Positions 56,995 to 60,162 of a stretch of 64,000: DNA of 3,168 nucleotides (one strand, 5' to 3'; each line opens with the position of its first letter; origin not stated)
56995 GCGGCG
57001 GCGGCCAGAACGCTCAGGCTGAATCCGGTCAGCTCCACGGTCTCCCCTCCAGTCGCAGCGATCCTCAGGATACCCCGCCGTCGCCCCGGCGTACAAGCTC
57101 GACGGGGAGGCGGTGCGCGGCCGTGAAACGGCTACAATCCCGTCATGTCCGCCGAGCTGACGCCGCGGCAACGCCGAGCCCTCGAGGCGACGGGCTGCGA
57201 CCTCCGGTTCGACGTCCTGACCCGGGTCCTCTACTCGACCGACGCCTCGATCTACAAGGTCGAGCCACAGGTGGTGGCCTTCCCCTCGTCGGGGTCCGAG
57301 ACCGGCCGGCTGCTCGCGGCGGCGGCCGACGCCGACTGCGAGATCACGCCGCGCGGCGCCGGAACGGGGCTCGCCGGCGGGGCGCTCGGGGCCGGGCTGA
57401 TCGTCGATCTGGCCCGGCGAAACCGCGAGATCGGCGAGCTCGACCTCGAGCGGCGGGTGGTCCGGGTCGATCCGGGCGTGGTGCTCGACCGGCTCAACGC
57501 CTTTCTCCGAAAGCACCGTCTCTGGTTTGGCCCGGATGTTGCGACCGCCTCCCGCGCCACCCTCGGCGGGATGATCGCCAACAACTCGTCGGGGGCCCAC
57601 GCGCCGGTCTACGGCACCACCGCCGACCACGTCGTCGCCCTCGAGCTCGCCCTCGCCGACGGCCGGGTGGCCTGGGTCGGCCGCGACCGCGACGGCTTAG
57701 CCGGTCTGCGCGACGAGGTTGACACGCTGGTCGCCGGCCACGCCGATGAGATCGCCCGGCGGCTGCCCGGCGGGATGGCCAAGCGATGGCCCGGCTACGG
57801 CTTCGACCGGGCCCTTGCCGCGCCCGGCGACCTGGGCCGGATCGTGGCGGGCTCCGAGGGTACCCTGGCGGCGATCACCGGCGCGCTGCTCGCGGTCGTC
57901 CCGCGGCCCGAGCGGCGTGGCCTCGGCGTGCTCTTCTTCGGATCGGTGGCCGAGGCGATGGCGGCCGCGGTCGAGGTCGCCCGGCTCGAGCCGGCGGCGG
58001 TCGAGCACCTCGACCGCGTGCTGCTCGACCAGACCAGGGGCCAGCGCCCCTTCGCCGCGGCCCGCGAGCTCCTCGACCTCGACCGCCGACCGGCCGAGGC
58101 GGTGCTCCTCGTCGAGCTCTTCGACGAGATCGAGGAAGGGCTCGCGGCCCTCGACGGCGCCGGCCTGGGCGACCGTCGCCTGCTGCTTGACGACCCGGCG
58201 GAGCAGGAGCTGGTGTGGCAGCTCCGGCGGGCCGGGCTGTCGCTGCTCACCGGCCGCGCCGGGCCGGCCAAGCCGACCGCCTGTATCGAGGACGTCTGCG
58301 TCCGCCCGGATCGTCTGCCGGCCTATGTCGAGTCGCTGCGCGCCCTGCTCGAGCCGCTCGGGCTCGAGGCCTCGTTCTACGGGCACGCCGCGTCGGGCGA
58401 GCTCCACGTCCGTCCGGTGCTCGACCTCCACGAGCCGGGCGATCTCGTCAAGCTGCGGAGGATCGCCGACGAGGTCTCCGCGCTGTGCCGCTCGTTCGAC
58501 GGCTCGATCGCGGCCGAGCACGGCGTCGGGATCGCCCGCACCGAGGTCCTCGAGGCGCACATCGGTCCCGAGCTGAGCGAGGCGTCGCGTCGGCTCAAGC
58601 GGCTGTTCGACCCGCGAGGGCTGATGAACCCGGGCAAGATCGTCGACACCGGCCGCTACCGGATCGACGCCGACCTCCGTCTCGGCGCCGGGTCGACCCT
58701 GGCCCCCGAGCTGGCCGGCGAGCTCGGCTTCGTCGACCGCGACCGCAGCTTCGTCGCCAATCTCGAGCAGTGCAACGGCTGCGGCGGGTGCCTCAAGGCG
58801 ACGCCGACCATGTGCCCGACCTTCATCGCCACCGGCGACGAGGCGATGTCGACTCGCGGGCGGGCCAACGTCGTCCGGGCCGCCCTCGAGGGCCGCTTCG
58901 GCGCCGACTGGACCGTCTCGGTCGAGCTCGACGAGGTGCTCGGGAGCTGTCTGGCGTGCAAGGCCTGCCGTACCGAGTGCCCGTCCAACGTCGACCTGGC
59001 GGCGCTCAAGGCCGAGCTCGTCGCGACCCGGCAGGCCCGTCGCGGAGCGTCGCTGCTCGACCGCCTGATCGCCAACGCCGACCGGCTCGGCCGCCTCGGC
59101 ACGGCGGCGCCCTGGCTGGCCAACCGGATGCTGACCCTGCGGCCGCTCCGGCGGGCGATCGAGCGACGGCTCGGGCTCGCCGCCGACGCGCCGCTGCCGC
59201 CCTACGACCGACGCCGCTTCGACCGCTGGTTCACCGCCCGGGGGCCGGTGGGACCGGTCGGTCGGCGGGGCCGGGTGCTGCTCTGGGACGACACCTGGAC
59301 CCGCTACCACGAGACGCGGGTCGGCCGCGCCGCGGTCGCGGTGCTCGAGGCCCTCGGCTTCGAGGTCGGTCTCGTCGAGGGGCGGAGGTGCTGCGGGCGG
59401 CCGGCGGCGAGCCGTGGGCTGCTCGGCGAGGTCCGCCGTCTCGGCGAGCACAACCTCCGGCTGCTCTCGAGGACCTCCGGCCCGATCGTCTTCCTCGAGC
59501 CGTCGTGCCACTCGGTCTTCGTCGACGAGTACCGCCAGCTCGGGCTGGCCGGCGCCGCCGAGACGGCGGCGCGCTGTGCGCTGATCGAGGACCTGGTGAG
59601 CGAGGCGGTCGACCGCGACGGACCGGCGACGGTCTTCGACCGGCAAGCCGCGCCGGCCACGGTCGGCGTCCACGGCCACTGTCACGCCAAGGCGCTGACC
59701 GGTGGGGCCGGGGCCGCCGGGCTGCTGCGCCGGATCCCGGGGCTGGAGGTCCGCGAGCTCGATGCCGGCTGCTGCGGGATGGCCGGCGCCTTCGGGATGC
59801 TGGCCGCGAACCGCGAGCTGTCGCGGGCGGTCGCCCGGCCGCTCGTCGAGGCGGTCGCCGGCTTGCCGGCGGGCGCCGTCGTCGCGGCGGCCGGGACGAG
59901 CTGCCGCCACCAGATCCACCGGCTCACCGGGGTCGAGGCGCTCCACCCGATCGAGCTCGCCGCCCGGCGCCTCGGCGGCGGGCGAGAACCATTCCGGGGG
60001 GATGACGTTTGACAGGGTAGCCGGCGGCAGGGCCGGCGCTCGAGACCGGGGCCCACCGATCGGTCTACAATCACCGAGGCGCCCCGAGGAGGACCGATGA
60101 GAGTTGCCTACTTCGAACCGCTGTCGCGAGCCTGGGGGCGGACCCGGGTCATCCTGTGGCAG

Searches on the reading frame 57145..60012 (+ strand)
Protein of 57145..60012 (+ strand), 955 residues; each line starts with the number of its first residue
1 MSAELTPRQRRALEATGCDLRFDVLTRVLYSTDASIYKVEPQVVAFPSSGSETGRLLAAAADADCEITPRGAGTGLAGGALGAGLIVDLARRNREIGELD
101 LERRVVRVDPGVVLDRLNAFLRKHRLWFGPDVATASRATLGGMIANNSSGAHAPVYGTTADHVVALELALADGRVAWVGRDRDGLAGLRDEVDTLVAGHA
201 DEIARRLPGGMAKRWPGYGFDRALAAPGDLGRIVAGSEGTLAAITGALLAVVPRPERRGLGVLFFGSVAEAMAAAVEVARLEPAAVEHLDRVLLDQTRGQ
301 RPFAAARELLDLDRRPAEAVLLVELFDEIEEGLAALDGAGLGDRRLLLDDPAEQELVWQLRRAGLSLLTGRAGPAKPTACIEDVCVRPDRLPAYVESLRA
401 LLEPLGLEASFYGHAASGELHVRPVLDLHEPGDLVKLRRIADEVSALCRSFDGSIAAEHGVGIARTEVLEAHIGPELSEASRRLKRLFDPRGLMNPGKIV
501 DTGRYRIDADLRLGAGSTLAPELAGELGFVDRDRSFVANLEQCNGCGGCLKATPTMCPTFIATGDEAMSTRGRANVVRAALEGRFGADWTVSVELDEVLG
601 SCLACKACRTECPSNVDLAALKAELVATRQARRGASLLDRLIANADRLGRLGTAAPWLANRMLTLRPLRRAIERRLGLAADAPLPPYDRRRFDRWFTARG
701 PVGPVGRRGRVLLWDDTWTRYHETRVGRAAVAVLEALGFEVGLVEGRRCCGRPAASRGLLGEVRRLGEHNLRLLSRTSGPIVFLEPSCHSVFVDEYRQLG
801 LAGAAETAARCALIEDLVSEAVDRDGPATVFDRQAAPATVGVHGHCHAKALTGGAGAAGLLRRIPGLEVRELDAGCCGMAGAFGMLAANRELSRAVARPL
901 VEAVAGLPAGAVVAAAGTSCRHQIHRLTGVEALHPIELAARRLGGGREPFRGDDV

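Call 8: search_protein_families(library=pfam, proteins=[window:57145-60012:+], max_evalue=0.01)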
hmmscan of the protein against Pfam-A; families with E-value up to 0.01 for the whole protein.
window:57145-60012:+ (955 aa): 8 families
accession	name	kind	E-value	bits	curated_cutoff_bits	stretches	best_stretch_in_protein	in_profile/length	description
PF02913.24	FAD-oxidase_C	-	3.2e-48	165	21.2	1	255-499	2-248/248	FAD linked oxidases, C-terminal domain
PF01565.28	FAD_binding_4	-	1.7e-33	115.7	26.4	1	41-178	1-138/139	FAD binding domain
PF02754.22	CCG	-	1.4e-09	38.4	20.6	1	719-791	10-83/85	Cysteine-rich domain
PF13183.11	Fer4_8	-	1.8e-09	38.5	27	1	540-616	2-68/68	4Fe-4S dicluster domain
PF13534.11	Fer4_17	-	2e-08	35.1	22.2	1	542-617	1-61/61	4Fe-4S dicluster domain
PF13237.11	Fer4_10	-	4.6e-05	23.7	25.5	0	601-616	8-23/53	4Fe-4S dicluster domain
PF12838.12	Fer4_7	-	0.001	19.9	27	1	542-616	1-52/52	4Fe-4S dicluster domain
PF12797.12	Fer4_2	-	0.0057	17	24.5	0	600-614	8-22/22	4Fe-4S binding domain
